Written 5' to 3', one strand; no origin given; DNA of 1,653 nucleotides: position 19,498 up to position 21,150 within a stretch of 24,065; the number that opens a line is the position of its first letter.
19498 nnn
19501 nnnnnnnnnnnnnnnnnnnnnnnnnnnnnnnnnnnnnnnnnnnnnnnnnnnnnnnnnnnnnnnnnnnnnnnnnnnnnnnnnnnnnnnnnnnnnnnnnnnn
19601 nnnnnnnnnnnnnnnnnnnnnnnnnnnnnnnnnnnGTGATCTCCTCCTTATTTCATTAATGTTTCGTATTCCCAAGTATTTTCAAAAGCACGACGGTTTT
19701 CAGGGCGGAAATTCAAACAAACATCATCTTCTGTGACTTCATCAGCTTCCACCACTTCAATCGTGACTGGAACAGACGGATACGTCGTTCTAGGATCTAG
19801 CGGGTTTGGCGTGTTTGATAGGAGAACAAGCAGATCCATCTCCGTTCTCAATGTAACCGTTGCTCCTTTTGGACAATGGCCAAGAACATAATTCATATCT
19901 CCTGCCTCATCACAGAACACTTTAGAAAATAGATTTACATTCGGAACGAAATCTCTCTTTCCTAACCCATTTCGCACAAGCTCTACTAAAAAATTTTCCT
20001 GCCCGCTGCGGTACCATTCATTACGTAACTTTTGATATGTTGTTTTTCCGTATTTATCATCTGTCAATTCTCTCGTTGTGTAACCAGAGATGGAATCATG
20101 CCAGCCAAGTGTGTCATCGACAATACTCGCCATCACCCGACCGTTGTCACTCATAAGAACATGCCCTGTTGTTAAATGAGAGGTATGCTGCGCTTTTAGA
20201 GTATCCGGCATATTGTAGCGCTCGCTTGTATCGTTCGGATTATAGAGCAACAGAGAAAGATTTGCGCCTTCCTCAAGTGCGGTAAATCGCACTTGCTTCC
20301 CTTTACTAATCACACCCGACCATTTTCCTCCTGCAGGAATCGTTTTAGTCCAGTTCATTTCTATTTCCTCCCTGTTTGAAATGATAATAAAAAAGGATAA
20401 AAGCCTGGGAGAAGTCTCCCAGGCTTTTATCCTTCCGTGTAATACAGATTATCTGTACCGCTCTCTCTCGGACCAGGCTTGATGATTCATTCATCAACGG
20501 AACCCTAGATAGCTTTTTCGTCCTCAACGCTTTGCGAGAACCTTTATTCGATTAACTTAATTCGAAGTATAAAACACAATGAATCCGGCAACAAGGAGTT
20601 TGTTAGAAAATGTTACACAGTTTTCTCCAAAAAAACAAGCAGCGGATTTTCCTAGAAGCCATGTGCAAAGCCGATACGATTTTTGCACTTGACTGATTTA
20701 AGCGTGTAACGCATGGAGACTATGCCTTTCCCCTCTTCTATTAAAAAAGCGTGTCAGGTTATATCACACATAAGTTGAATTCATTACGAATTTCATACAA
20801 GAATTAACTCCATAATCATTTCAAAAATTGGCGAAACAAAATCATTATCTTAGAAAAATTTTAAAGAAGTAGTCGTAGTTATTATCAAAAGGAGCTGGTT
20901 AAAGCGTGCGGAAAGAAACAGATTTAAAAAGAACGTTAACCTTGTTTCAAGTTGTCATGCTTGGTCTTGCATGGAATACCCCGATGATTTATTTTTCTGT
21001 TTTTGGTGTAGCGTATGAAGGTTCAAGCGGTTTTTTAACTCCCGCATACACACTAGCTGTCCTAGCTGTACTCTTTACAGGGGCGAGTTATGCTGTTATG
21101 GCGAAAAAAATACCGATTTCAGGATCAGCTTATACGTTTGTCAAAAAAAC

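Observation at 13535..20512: ykkC guanidine-I riboswitch leader implies the 'urea amidolyase' cluster is a guanidine carboxylase / carboxyguanidine deiminase / allophanate hydrolase pathway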

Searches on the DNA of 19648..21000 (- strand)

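Call 26: search_rna_families(source=window, start=20350, end=21000, threshold=evalue, max_evalue=10)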
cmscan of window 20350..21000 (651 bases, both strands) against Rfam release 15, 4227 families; matches with E-value up to 10: 19.
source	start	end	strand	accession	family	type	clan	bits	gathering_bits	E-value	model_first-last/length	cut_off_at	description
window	20414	20519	-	RF00442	Guanidine-I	Cis-reg; riboswitch;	-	90.5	63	5.8e-17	1-107/107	no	Guanidine-I riboswitch aptamer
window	20350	20434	+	RF00514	His_leader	Cis-reg; leader;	-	23.9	49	0.13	53-126/126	5'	Histidine operon leader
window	20356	20436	-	RF02934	caiA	Gene; sRNA;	-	23.6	55.5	0.16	1-78/78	no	caiA RNA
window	20393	20434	+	RF03996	mir-3012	Gene; miRNA;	-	21.2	90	0.3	1-68/68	no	mir-3012 microRNA precursor family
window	20359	20433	+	RF02029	sraA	Gene; sRNA;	-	19.7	56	2.2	1-95/95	no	sraA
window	20387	20469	-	RF01473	rli41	Gene; sRNA;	-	19.5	55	0.1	1-494/494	no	Listeria sRNA rli41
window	20350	20413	+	RF00442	Guanidine-I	Cis-reg; riboswitch;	-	18.1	63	0.86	1-107/107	no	Guanidine-I riboswitch aptamer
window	20806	20914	-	RF02535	ODC_IRES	Cis-reg; IRES;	-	17.5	44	4.5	1-142/142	no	ODC internal ribosome entry site (IRES)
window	20355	20428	+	RF02057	STnc40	Gene; sRNA;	-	17.4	45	3.3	1-70/70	no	Salmonella enterica sRNA STnc40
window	20382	20455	-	RF02725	sno_ZL8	Gene; snRNA; snoRNA; CD-box;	-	16.7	52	1.8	1-83/83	no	Small nucleolar RNA ZL8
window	20432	20471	-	RF04351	Plastid-psbl-rps4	Cis-reg;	-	16.3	68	1.5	1-53/53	no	Plastid-psbl-rps4 3UTR RNA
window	20752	20833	-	RF01641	ceN53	Gene; snRNA; snoRNA; CD-box;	-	16.3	50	2.6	1-74/74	no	Caenorhabditis snoRNA ceN53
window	20394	20429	+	RF02699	Avashort_thermometer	Cis-reg; thermoregulator;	-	14.7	88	5.2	1-59/59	no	Avashort 5' UTR thermometer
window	20398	20429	+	RF03686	mir-9424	Gene; miRNA;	-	14.7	90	7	1-68/68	no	mir-9424 microRNA precursor family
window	20350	20435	+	RF01769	greA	Cis-reg; leader;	-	14.6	60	6.1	34-124/124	5'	Enterobacteria greA leader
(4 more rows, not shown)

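Call 28: search_rna_families(sources=[L001, L002, L003, L005, L012, L013, L065], threshold=gathering)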
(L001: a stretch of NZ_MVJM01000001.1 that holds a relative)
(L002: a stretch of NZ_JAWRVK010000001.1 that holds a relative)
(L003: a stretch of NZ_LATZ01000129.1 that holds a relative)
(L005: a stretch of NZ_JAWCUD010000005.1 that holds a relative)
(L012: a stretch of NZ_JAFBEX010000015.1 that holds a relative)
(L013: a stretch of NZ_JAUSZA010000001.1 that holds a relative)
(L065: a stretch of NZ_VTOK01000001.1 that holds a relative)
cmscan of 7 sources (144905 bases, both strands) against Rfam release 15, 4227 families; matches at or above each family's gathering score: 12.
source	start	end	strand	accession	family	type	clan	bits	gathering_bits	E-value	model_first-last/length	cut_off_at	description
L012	9814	9918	+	RF00442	Guanidine-I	Cis-reg; riboswitch;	-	93.4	63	2.9e-15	1-107/107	no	Guanidine-I riboswitch aptamer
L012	8190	8290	+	RF00442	Guanidine-I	Cis-reg; riboswitch;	-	93.3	63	3.1e-15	1-107/107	no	Guanidine-I riboswitch aptamer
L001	9841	9942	+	RF00442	Guanidine-I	Cis-reg; riboswitch;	-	91.9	63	6.3e-15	1-107/107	no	Guanidine-I riboswitch aptamer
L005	9522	9624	-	RF00442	Guanidine-I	Cis-reg; riboswitch;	-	87.3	63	6.7e-14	1-107/107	no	Guanidine-I riboswitch aptamer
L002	9821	9928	+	RF00442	Guanidine-I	Cis-reg; riboswitch;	-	87.1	63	7.3e-14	1-107/107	no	Guanidine-I riboswitch aptamer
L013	9525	9627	-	RF00442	Guanidine-I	Cis-reg; riboswitch;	-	87.1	63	7.5e-14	1-107/107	no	Guanidine-I riboswitch aptamer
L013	9819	9917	+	RF00442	Guanidine-I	Cis-reg; riboswitch;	-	86.4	63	1e-13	1-107/107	no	Guanidine-I riboswitch aptamer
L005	9816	9917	+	RF00442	Guanidine-I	Cis-reg; riboswitch;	-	85.9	63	1.4e-13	1-107/107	no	Guanidine-I riboswitch aptamer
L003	9725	9862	+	RF00442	Guanidine-I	Cis-reg; riboswitch;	-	84.5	63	2.8e-13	1-107/107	no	Guanidine-I riboswitch aptamer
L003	8009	8133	+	RF00442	Guanidine-I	Cis-reg; riboswitch;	-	82.5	63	7.9e-13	1-107/107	no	Guanidine-I riboswitch aptamer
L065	9762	9883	+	RF00442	Guanidine-I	Cis-reg; riboswitch;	-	81.9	63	1.1e-12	1-107/107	no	Guanidine-I riboswitch aptamer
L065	7851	7917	-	RF01690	Bacillaceae-1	Gene; sRNA;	-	65.4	35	2.1e-09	1-67/67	no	Bacillaceae-1 RNA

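Call 38: build_rna_model(alignment_id=A2)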
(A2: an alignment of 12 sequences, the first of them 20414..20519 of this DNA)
Model R1 built from alignment A2 (12 sequences, 143 columns); structure: RNAalifold consensus.
model positions 103; base pairs 19; branch points 1; effective number of sequences 1.58; information 0.59 bits per position. Calibrated on 0.2 Mb of random sequence (short: E-values are rough).
structure used (alignment columns):
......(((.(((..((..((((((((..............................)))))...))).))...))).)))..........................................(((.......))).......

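Call 39: search_with_rna_model(model_id=R1, sources=[window, L001, L002, L003, L004, L005, L006, L007, L008, L009, L010, L011, L012, L013, L014, L015, L016, L017, L018, L019, L020, L021, L022, L023, L024, L025, L026, L027, L028, L029, L030, L031, L032, L033, L034, L035, L036, L037, L038, L039, L040, L041, L042, L043, L044, L045, L046, L047, L048, L049, L050, L051, L052, L053, L054, L055, L056, L057, L058, L059, L060, L061, L062, L063, L064, L065, L066, L067, L068, L069, L070, L071, L072, L073, L074, L075, L076, L077, L078, L079, L080], max_evalue=0.001, make_alignment=true)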
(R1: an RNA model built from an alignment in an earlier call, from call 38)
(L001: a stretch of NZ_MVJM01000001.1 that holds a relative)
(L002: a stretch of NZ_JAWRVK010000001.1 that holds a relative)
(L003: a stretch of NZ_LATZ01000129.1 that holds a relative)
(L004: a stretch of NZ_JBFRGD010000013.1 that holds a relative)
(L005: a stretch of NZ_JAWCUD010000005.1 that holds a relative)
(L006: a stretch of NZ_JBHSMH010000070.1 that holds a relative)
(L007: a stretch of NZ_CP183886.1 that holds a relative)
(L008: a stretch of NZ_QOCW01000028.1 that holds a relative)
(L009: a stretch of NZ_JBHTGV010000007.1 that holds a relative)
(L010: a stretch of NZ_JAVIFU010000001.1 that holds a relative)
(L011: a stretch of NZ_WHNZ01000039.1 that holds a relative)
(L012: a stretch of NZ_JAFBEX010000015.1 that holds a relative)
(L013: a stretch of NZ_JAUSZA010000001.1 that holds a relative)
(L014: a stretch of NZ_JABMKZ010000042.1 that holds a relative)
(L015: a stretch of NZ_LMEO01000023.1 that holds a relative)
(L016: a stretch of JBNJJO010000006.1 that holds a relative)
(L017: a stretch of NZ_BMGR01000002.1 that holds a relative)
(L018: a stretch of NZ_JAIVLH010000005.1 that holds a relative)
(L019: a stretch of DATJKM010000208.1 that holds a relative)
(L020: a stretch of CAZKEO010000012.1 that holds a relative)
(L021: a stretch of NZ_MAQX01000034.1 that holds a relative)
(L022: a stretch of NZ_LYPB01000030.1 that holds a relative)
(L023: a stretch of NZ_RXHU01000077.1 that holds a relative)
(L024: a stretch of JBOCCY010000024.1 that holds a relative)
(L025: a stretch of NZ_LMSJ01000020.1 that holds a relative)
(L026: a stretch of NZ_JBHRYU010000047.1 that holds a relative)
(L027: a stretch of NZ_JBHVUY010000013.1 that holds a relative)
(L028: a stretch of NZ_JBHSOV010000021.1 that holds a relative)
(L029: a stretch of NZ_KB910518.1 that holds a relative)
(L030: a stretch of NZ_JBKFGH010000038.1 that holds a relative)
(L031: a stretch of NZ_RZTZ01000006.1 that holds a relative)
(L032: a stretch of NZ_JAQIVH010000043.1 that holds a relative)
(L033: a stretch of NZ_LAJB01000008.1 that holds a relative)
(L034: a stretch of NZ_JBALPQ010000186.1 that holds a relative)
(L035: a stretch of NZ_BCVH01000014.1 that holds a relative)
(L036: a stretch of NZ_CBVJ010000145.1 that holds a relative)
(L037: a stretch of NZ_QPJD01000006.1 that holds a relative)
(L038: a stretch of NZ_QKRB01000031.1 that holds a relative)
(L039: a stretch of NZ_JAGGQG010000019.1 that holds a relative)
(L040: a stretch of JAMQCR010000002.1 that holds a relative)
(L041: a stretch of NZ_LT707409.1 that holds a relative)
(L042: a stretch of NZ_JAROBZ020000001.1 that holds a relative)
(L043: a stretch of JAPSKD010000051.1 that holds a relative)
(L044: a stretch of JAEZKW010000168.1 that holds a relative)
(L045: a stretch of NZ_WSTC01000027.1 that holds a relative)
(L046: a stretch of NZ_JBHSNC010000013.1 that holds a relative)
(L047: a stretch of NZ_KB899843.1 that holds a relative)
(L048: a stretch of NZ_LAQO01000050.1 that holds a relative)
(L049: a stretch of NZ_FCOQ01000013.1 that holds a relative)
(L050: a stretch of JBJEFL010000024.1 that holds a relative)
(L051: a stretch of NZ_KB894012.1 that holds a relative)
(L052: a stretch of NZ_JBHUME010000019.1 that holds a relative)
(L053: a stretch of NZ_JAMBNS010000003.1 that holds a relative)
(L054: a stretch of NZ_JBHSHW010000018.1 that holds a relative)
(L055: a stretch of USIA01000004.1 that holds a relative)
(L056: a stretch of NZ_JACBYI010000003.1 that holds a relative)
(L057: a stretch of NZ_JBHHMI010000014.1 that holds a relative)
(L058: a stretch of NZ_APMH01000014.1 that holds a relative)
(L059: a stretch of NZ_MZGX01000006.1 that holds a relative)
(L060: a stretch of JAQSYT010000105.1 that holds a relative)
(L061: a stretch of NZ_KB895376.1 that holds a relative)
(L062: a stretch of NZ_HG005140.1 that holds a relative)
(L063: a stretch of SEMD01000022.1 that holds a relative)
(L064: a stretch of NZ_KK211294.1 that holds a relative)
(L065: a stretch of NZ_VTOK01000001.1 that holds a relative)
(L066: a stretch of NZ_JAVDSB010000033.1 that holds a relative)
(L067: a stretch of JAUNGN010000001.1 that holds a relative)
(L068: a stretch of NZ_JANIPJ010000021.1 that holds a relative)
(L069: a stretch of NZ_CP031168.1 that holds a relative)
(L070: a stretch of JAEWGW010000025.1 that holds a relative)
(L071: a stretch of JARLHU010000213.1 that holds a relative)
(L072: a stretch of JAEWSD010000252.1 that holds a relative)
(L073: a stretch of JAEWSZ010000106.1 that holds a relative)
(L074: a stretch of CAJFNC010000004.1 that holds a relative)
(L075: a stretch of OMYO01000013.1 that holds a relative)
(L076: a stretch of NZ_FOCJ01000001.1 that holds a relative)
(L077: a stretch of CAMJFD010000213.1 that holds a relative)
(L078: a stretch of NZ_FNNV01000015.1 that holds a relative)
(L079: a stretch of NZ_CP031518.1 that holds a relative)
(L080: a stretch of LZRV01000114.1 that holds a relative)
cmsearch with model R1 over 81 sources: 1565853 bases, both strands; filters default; matches with E-value up to 0.001: 119.
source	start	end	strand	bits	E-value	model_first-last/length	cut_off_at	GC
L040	9819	9923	+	109.2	5.9e-29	1-103/103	no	0.42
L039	9814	9916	+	106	5.3e-28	1-103/103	no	0.43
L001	9841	9942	+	105.2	9.2e-28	1-103/103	no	0.47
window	20414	20519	-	104.8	1.2e-27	1-103/103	no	0.45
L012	9814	9918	+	104.5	1.5e-27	1-103/103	no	0.43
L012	8190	8290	+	104.2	1.8e-27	1-103/103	no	0.44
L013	9525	9627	-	102.7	5e-27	1-103/103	no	0.51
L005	9522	9624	-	102.3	6.6e-27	1-103/103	no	0.55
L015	9526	9628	-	102.2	6.9e-27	1-103/103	no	0.55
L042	8160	8267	+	102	8e-27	1-103/103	no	0.43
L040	8212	8313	+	101.5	1.2e-26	1-103/103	no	0.46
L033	9833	9938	+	100.2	2.7e-26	1-103/103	no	0.48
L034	8158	8267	+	99.8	3.8e-26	1-103/103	no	0.44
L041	9808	9919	+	98.2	1.1e-25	1-103/103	no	0.49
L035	9836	9931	+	97.7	1.6e-25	1-103/103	no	0.5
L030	8132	8238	+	97.6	1.6e-25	1-103/103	no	0.5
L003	8009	8133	+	96.9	2.6e-25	1-103/103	no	0.38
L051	9814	9916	+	96.6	3.2e-25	1-103/103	no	0.48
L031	1645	1750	+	95.8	5.6e-25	1-103/103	no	0.46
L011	9521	9624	-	95.6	6.5e-25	1-103/103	no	0.53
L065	9762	9883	+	95.2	8.6e-25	1-103/103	no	0.53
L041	8174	8284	+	95.1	9.3e-25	1-103/103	no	0.5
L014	9552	9654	-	94.9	1e-24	1-103/103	no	0.53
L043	8157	8267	+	94.9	1.1e-24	1-103/103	no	0.44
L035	8221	8316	+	94.8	1.1e-24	1-103/103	no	0.53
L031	8722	8820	+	94.5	1.4e-24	1-103/103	no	0.49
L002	9821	9928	+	94.1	1.8e-24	1-103/103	no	0.46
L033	8219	8313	+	94.1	1.8e-24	1-103/103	no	0.49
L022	1687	1791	-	93.2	3.3e-24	1-103/103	no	0.52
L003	9725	9862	+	93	3.7e-24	1-103/103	no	0.46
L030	9767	9917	+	93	3.9e-24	1-103/103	no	0.42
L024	9841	9935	+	92.7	4.7e-24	1-103/103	no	0.47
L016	7692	7813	+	92.2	6.7e-24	1-103/103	no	0.44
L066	9527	9630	-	92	7.3e-24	1-103/103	no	0.55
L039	8180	8293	+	91.7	9.5e-24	1-103/103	no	0.46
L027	7759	7876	+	91.7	9.5e-24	1-103/103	no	0.48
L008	9761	9893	+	91.7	9.5e-24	1-103/103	no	0.47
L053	8224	8318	+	91.5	1.1e-23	1-103/103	no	0.51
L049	9790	9888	+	91.4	1.2e-23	1-103/103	no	0.52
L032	9525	9629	-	91.2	1.3e-23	1-103/103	no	0.52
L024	8225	8319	+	90.6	1.9e-23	1-103/103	no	0.53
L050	222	335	+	90.4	2.3e-23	1-103/103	no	0.46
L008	7988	8109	+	90.4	2.3e-23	1-103/103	no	0.43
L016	9696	9837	+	90.1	2.8e-23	1-103/103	no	0.43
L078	1142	1249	-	89.9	3.2e-23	1-103/103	no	0.58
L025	9525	9629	-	89.8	3.3e-23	1-103/103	no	0.53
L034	9797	9911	+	89.8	3.5e-23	1-103/103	no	0.43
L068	9814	9916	+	89.7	3.5e-23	1-103/103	no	0.6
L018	8087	8199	+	89.7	3.7e-23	1-103/103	no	0.43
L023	9552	9661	-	89.6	3.8e-23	1-103/103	no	0.58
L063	7466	7570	-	88.9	6.2e-23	1-103/103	no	0.43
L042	9797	9911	+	88.7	7.1e-23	1-103/103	no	0.43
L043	9797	9911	+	88.5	8.4e-23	1-103/103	no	0.44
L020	3264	3358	+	88.1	1.1e-22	1-103/103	no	0.48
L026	8426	8530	+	87.2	2e-22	1-103/103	no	0.62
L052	9814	9916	+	87.1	2.1e-22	1-103/103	no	0.62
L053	9838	9935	+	86.8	2.6e-22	1-103/103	no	0.49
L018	9800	9930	+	86.2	3.8e-22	1-103/103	no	0.42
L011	9816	9916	+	86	4.4e-22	1-103/103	no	0.54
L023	9814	9921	+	85.8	5.3e-22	1-103/103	no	0.56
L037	8164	8268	+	85.7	5.6e-22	1-103/103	no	0.56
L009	9567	9667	-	85.6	6e-22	1-103/103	no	0.65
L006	9600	9703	-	85.3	7.5e-22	1-103/103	no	0.65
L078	9822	9932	+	85.1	8.4e-22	1-103/103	no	0.5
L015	9820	9918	+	85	9.1e-22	1-103/103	no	0.52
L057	9800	9897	+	84.9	9.3e-22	1-103/103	no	0.48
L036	17054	17180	+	84.9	9.5e-22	1-103/103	no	0.53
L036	7757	7875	+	84.7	1.1e-21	1-103/103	no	0.49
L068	9578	9680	-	84.5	1.2e-21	1-103/103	no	0.66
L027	17064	17190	+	84.5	1.3e-21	1-103/103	no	0.56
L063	7887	7991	+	83.8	2e-21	1-103/103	no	0.5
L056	9803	9908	+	83.6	2.2e-21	1-103/103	no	0.58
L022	1982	2081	+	83.4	2.7e-21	1-103/103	no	0.51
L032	9820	9919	+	82.9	3.8e-21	1-103/103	no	0.51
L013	9819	9917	+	82.8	4.1e-21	1-103/103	no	0.53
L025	9820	9919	+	82.3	5.8e-21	1-103/103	no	0.53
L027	9837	9950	+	82.2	6e-21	1-103/103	no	0.5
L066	9821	9920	+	82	7.1e-21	1-103/103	no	0.51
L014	9815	9918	+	81.8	8.2e-21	1-103/103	no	0.52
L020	6386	6487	+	81.6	8.9e-21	1-103/103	no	0.5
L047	9546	9659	-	81.5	9.8e-21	1-103/103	no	0.61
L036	9837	9954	+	81.4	1.1e-20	1-103/103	no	0.51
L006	9812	9913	+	81.3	1.1e-20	1-103/103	no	0.6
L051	9504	9600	-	81.1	1.3e-20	1-103/103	no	0.51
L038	8184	8290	+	80.7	1.7e-20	1-103/103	no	0.57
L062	9790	9889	+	80.7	1.7e-20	1-103/103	no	0.54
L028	9800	9904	+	80.4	2e-20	1-103/103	no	0.54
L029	9800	9907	+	80.3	2.2e-20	1-103/103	no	0.57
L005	9816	9917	+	79.7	3.2e-20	1-103/103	no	0.56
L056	9498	9606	-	78.5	7.3e-20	1-103/103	no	0.51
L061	9796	9895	+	78.2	9.3e-20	1-103/103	no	0.55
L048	1252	1402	+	78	1.1e-19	1-103/103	no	0.52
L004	7615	7742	+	77.2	1.8e-19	1-103/103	no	0.52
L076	9821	9934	+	76.8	2.4e-19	1-103/103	no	0.51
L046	9790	9912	+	75.7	5e-19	1-103/103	no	0.51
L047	9812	9912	+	75.6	5.6e-19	1-103/103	no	0.64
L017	9785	9940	+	75.1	7.7e-19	1-103/103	no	0.54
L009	9794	9911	+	74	1.6e-18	1-103/103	no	0.6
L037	9802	9940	+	73.1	2.9e-18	1-103/103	no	0.52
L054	17821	17946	+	72.8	3.7e-18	1-103/103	no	0.55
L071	9768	9877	+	72.4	4.9e-18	1-103/103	no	0.61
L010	7553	7707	+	71.7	7.8e-18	1-103/103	no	0.55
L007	7603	7757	+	70.9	1.4e-17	1-103/103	no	0.52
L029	9502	9606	-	70.5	1.8e-17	1-103/103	no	0.5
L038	9815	9946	+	70.2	2.1e-17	1-103/103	no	0.55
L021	7603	7755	+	69.6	3.4e-17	1-103/103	no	0.56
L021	9768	9931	+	68.4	7.3e-17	1-103/103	no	0.54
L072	2352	2445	+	68.4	7.6e-17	1-103/103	no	0.47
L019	2067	2229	+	68.2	8.5e-17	1-103/103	no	0.5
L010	9767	9929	+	67.9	1e-16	1-103/103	no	0.51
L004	9770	9932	+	67.3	1.6e-16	1-103/103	no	0.52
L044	7248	7354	+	66.4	2.8e-16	1-103/103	no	0.55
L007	9768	9930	+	64.9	8e-16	1-103/103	no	0.52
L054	9739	9913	+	64.6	9.7e-16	1-103/103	no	0.57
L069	9757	9885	+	64.5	1e-15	1-103/103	no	0.48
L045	7785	7948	+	63.8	1.7e-15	1-103/103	no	0.58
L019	1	40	+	34.1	1.1e-06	59-103/103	5'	0.45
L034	7866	7943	+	33.7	1.4e-06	1-103/103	no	0.26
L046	9590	9668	-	25.8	0.0003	1-103/103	no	0.68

Alignment A3: 119 matches aligned to the model, 224 columns, each read 5' to 3' on its own strand. Consensus structure (alignment columns), stored with it:
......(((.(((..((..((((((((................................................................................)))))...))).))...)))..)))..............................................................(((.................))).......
